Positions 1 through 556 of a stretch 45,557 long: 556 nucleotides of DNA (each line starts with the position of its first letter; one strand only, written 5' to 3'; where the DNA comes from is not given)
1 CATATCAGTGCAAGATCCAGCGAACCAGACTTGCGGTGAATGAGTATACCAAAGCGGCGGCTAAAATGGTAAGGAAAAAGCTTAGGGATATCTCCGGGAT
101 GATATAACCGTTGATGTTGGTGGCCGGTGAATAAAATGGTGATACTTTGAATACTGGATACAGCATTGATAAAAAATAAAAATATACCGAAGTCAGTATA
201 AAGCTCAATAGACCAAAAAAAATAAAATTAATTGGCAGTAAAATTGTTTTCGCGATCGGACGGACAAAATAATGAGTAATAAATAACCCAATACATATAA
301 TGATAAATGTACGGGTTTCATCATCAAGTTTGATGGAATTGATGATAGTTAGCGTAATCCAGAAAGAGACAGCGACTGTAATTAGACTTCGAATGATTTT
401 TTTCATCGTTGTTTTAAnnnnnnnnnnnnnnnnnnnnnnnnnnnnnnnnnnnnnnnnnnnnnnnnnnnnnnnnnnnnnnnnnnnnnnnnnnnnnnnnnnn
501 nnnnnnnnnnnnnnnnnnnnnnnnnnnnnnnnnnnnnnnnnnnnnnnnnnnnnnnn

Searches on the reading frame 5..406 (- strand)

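Call 8: search_protein_families(library=pfam, proteins=[window:5-406:-], max_evalue=0.001)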
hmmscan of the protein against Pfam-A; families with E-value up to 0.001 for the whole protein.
window:5-406:- (133 aa): 1 family
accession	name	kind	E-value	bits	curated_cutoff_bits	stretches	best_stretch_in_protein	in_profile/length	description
PF04020.18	Phage_holin_4_2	-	1e-11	45.8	28.8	1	3-92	3-90/105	Mycobacterial 4 TMS phage holin, superfamily IV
